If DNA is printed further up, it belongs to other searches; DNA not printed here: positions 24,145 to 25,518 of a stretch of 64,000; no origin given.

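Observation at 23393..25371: Two coupled uncharacterised genes embedded in the sporulation neighbourhood (between leuDH and spoIIM)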

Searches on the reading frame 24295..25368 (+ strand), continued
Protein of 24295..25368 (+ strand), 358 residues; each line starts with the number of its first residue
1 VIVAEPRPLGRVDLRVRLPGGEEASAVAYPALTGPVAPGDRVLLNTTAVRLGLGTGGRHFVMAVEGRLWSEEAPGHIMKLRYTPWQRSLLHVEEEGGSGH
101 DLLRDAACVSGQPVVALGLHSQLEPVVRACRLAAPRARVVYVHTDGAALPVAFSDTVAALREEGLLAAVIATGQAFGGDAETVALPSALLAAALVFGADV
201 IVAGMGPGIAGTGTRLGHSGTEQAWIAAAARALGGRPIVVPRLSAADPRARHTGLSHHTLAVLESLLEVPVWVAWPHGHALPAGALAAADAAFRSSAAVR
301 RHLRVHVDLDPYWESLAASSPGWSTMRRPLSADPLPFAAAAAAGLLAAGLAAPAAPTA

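Call 45: find_related_loci(query=A2, collection=genome_contigs, flank=10000)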
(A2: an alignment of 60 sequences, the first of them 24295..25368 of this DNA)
Query A2 (358 aa) in genome_contigs; peptide patterns used: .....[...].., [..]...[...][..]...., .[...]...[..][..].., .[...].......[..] (x = any residue, [..] = any of these).
600 stretches matched a pattern (row limit reached: there are more); 595 encode a relative of the query (tblastn E <= 1e-3); the best 80 are kept; 80 distinct loci.
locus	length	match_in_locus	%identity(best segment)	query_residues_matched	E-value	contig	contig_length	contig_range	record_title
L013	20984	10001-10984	40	13-343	2e-77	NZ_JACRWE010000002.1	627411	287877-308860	Romboutsia faecis strain NSJ-18 N40_ctg002, whole genome shotgun sequence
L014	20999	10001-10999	40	13-348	3e-77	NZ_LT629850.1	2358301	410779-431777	Romboutsia timonensis strain Marseille-P326, whole genome shotgun sequence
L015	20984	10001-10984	39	13-343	1e-76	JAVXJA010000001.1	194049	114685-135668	MAG: Terrisporobacter sp. isolate CGS5Y4-bin7 NODE_45_length_194049_cov_66.180660, whole genome shotgun sequence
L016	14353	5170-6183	35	7-350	2e-76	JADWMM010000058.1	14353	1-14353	MAG: Alkaliphilus sp. NP8 41_S2_L001_R1_001_(paired)_contig_113, whole genome shotgun sequence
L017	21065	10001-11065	48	3-353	2e-76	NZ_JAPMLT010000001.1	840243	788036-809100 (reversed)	Tumebacillus lacus strain DT12 Scaffold1, whole genome shotgun sequence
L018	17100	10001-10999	40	13-348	6e-76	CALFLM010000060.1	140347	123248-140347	MAG TPA_asm: uncultured Romboutsia sp. isolate ERR318708_bin.34_CONCOCT_v1.1_MAG genome assembly, contig: ERZ1764602.29,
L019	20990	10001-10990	45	21-350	1e-75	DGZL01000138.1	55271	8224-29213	MAG TPA_asm: Firmicutes bacterium UBA4981 UBA4981_contig_2446, whole genome shotgun sequence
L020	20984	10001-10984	38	13-343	2e-75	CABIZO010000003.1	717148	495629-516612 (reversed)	Peptostreptococcaceae bacterium isolate MGYG-HGUT-00102 genome assembly, contig: .20298_2_47.3, whole genome shotgun seq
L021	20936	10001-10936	43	26-333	3e-75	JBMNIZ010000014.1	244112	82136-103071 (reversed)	MAG: Bacillota bacterium isolate SBF912LR0HQ0200 contig_59635, whole genome shotgun sequence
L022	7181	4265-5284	43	13-351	3e-75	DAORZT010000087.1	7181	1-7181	MAG TPA_asm: Bacillota bacterium isolate AMR_MDS_1928 NODE_7359_length_7181_cov_11.607073, whole genome shotgun sequence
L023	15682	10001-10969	44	21-347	6e-75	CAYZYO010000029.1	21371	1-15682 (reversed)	MAG TPA_asm: uncultured Syntrophomonadaceae bacterium isolate SRP241341_co1_255 genome assembly, contig: NODE_2838_lengt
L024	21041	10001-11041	47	8-352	8e-75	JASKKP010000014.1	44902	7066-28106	MAG: Bacillota bacterium isolate DJKA57_NP-J24_bin.10 scaffold_44, whole genome shotgun sequence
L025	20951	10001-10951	40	25-343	9e-75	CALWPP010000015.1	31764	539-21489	MAG: uncultured Peptostreptococcaceae bacterium isolate BRZ_ID__bin64 genome assembly, contig: BRZ_ID__NODE_2049_length_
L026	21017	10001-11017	48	7-350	6e-74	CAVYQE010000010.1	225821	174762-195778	MAG: uncultured Actinomycetota bacterium isolate MFD05502.bin.1.113 genome assembly, contig: contig_68392, whole genome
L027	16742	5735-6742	48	13-347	2e-73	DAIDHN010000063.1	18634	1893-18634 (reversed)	MAG TPA_asm: Chthonomonadaceae bacterium isolate clean12 NODE_63_length_18634_cov_5.175028, whole genome shotgun sequenc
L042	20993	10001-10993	39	18-350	1e-71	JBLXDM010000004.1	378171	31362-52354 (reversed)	MAG: Natronincolaceae bacterium isolate ES20-08 S20maxbin_out.024RE.5K@4, whole genome shotgun sequence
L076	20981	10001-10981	46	10-337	7e-67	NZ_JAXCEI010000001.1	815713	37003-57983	Actinomadura monticuli strain DLS-62 contig1, whole genome shotgun sequence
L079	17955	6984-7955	38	24-350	2e-67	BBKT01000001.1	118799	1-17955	Thermoanaerobacterium saccharolyticum DNA, contig: TS_NTOU1_c1, strain: NTOU1, whole genome shotgun sequence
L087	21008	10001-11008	46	10-350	6e-67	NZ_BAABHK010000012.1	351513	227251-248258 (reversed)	Actinoallomurus vinaceus strain JCM 17939 sequence12, whole genome shotgun sequence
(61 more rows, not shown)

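Call 48: search_protein_families(library=pfam, proteins=[L013:8413-9102:+, L013:9111-9932:+, L013:11599-12210:+, L013:7529-8395:+, L079:5400-6074:+, L079:6082-6888:+, L079:8680-9843:+, L013:4948-6198:+], max_evalue=0.001)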
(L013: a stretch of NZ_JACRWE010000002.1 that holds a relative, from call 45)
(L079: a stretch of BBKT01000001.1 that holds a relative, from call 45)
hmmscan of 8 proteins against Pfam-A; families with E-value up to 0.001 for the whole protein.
L013:8413-9102:+ (230 aa): 4 families
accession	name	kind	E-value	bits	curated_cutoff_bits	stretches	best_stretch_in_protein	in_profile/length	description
PF00535.33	Glycos_transf_2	-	3.6e-29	102.3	23.3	1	6-130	1-126/168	Glycosyl transferase family 2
PF10111.15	Glyco_tranf_2_2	-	1.6e-07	31.5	27.3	1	6-104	1-103/276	Glycosyltransferase like family 2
PF13641.12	Glyco_tranf_2_3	-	3.5e-06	27.6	27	1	4-92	2-96/230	Glycosyltransferase like family 2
PF13704.12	Glyco_tranf_2_4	-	7.7e-05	23.6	27.5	1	13-92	2-81/98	Glycosyl transferase family 2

L013:9111-9932:+ (274 aa): 1 family
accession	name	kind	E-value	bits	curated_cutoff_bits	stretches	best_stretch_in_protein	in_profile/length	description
PF00953.26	Glycos_transf_4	-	1.1e-07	32.4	27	1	77-230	2-158/160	Glycosyl transferase family 4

L013:11599-12210:+ (204 aa): 0 families

L013:7529-8395:+ (289 aa): 3 families
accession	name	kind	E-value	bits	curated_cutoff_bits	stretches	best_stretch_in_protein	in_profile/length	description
PF11382.13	MctB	-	4.1e-31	109.2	25.6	1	3-287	2-306/306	Copper transport outer membrane protein, MctB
PF05478.16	Prominin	-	0.00042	19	34.3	1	30-120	659-745/799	Prominin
PF06295.17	ZapG-like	-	0.00046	20.7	33.5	0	15-95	1-88/123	Z-ring associated protein G-like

L079:5400-6074:+ (225 aa): 3 families
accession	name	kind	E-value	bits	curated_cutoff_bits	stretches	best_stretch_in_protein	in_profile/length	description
PF00535.33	Glycos_transf_2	-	3.2e-28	99.2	23.3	1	5-127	1-129/168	Glycosyl transferase family 2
PF13641.12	Glyco_tranf_2_3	-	5e-08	33.7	27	1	4-119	3-126/230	Glycosyltransferase like family 2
PF10111.15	Glyco_tranf_2_2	-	2.5e-07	30.9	27.3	1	5-99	1-104/276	Glycosyltransferase like family 2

L079:6082-6888:+ (269 aa): 0 families

L079:8680-9843:+ (388 aa): 1 family
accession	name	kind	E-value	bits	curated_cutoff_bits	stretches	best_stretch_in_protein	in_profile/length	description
PF13263.12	PHP_C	-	6.7e-05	22.8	21.3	1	198-242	7-51/56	PHP-associated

L013:4948-6198:+ (417 aa): 3 families
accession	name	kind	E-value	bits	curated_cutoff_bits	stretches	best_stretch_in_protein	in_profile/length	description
PF01743.26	PolyA_pol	-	2.8e-39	134.8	23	1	23-144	1-125/126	Poly A polymerase head domain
PF12627.12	PolyA_pol_RNAbd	-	4.3e-14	52.5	22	1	172-224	1-54/64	Probable RNA and SrmB- binding site of polymerase A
PF13735.12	tRNA_NucTran2_2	-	9.2e-05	22.9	27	1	355-416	85-148/149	tRNA nucleotidyltransferase domain 2 putative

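Call 51: search_protein_families(library=pfam, proteins=[L076:3191-5956:-, L076:6213-7085:-, L076:7130-7492:-, L076:8845-10038:-, L076:11034-11561:-, L076:11588-12232:-, L076:12348-13280:-, L087:8017-9093:-, L087:8955-9902:-, L087:11721-12182:-], max_evalue=0.001)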
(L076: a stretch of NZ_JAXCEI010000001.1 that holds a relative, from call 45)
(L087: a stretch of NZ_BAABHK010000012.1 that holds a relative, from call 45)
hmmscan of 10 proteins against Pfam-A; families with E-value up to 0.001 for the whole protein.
L076:3191-5956:- (921 aa): 5 families
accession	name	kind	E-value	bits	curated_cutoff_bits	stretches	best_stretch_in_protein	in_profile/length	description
PF08148.17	DSHCT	-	7.4e-40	137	22.7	1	751-917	2-171/172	DSHCT (NUC185) domain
PF00270.35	DEAD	-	1.6e-25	90.2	26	1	43-194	2-166/167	DEAD/DEAH box helicase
PF04851.21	ResIII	-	3.3e-10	40.6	22.5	1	39-189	2-162/164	Type III restriction enzyme, res subunit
PF00271.37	Helicase_C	-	2.3e-07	31.5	23.5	1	363-440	41-110/110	Helicase conserved C-terminal domain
PF22527.2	DEXQc_Suv3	-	3.1e-05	24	27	1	61-177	19-122/154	DEXQ-box helicase domain of Suv3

L076:6213-7085:- (290 aa): 1 family
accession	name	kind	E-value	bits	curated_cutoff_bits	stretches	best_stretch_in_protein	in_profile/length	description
PF00902.23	TatC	-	2e-66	224.2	25.1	1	21-237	1-208/208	Sec-independent protein translocase protein (TatC)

L076:7130-7492:- (120 aa): 1 family
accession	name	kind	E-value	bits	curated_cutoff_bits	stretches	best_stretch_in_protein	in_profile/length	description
PF02416.21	TatA_B_E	-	1.9e-16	59.4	21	1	3-51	1-49/53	mttA/Hcf106 family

L076:8845-10038:- (397 aa): 2 families
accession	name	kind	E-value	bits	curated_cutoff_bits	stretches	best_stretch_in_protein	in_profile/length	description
PF13280.12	WYL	-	1.1e-19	70.6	21.8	1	208-270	3-65/70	WYL domain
PF25583.1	WCX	-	1.3e-12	48.3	23.9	1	305-382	2-75/76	WCX domain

L076:11034-11561:- (175 aa): 1 family
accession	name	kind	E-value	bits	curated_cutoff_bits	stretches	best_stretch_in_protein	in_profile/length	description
PF11695.14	DUF3291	-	7.4e-59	197.9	23.5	1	11-148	1-138/139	Domain of unknown function (DUF3291)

L076:11588-12232:- (214 aa): 1 family
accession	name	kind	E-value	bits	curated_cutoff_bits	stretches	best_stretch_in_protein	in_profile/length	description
PF12840.13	HTH_20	-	2.4e-06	27.9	27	1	11-58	3-49/51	Helix-turn-helix domain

L076:12348-13280:- (310 aa): 1 family
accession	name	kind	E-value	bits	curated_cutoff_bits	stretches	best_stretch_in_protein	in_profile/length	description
PF00254.34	FKBP_C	-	4.7e-36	123.4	21.1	2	217-307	5-94/94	FKBP-type peptidyl-prolyl cis-trans isomerase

L087:8017-9093:- (358 aa): 3 families
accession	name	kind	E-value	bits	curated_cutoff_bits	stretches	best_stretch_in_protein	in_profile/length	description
PF19187.6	HTH_PafC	-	1.8e-28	99.1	32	1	50-161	1-114/115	PafC helix-turn-helix domain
PF13280.12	WYL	-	6.2e-20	71.4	21.8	1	184-252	2-70/70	WYL domain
PF25583.1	WCX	-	1.7e-10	41.5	23.9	1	279-353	2-76/76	WCX domain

L087:8955-9902:- (315 aa): 2 families
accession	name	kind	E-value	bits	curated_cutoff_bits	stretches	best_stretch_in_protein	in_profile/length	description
PF13280.12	WYL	-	3.6e-20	72.2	21.8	1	143-207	2-66/70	WYL domain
PF25583.1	WCX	-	4.9e-15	56.1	23.9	1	241-312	2-74/76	WCX domain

L087:11721-12182:- (153 aa): 1 family
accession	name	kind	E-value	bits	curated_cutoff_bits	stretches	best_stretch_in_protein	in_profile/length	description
PF11695.14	DUF3291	-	1e-57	194.1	23.5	1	5-142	1-138/139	Domain of unknown function (DUF3291)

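Call 78: fold_search(model_id=the predicted structure, library=pdb)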
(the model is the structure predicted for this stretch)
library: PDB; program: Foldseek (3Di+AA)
matches with E <= 10: 558; with E <= 0.001: 0
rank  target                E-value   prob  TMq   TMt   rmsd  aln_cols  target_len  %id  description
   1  4jyc_C                1.1e-02  0.82  0.33  0.36  12.0       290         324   14  MeaB, A Bacterial Homolog of MMAA, in its Apo form (released 2013-07-24)
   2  4jyb_B                3.2e-02  0.60  0.32  0.35  12.0       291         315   13  MeaB, A Bacterial Homolog of MMAA, Bound to GMPPNP (released 2013-07-24)
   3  1esq_A                3.2e-02  0.41  0.24  0.30  10.4       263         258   14  CRYSTAL STRUCTURE OF THIAZOLE KINASE MUTANT (C198S) WITH ATP AND THIAZOLE PHOSPHATE. (released 2000-08-09)
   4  2qm8_B                3.8e-02  0.63  0.32  0.35   7.4       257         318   13  MeaB, A Bacterial Homolog of MMAA, in the Nucleotide Free Form (released 2007-08-28)
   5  4beu                  4.8e-02  0.20  0.19  0.18  13.1       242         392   13  Structure of Vibrio cholerae broad spectrum racemase (released 2014-01-15)
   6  1vft_A                5.1e-02  0.13  0.16  0.15  11.8       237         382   15  Crystal structure of L-cycloserine-bound form of alanine racemase from D-cycloserine-producing Streptomyces lavendulae (released 2004-09-14)
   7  5l3r_A                5.5e-02  0.57  0.30  0.37   7.6       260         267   10  Structure of the GTPase heterodimer of chloroplast SRP54 and FtsY from Arabidopsis thaliana (released 2016-06-08)
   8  2z1n_B                5.5e-02  0.28  0.25  0.33  10.3       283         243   14  Crystal structure of APE0912 from Aeropyrum pernix K1 (released 2008-03-18)
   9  6y32_D                5.5e-02  0.23  0.22  0.25  13.7       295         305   11  Structure of the GTPase heterodimer of human SRP54 and SRalpha (released 2020-09-23)
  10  4jyb_A                6.1e-02  0.47  0.32  0.35  11.9       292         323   12  MeaB, A Bacterial Homolog of MMAA, Bound to GMPPNP (released 2013-07-24)
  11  4dyj_A                6.1e-02  0.13  0.16  0.15  14.2       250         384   12  Crystal structure of a broad specificity amino acid racemase (Bar) within internal aldimine linkage (released 2013-03-06)
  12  1vft_B                6.1e-02  0.11  0.16  0.15  11.7       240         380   15  Crystal structure of L-cycloserine-bound form of alanine racemase from D-cycloserine-producing Streptomyces lavendulae (released 2004-09-14)
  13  4jyc_D                6.5e-02  0.35  0.29  0.32  12.8       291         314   12  MeaB, A Bacterial Homolog of MMAA, in its Apo form (released 2013-07-24)
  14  4dza                  6.5e-02  0.16  0.19  0.18  12.6       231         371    9  Crystal structure of a lysine racemase within internal aldimine linkage (released 2013-03-06)
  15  3hur                  6.9e-02  0.23  0.19  0.19  11.6       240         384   10  Crystal structure of alanine racemase from Oenococcus oeni (released 2009-07-14)
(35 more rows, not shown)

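Call 79: search_solved_structures(query=window:24295-25368:+, max_evalue=1, show_alignments=1)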
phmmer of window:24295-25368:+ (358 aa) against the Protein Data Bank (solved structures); distinct sequences matched with E-value up to 1: 1.
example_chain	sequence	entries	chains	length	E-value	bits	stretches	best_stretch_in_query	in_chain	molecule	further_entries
1zps_A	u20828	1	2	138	0.0092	18.8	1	19-104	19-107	Phosphoribosyl-AMP cyclohydrolase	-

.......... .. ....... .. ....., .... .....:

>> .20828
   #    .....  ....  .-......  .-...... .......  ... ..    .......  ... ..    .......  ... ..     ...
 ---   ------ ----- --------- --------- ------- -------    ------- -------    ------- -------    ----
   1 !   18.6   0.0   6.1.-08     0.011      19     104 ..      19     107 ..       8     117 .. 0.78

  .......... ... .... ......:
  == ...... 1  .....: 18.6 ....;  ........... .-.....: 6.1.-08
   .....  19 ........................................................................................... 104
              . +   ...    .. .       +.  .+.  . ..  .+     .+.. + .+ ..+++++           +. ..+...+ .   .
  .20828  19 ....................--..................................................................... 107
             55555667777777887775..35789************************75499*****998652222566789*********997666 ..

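Call 93: search_protein_families(library=padloc, proteins=[window:24295-25368:+], max_evalue=0.01)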
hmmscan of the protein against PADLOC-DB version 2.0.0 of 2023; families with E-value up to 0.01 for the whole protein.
window:24295-25368:+ (358 aa): 0 families

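Call 94: search_protein_families(library=phrogs, proteins=[window:24295-25368:+], max_evalue=0.01)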
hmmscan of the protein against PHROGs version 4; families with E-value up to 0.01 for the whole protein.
window:24295-25368:+ (358 aa): 0 families
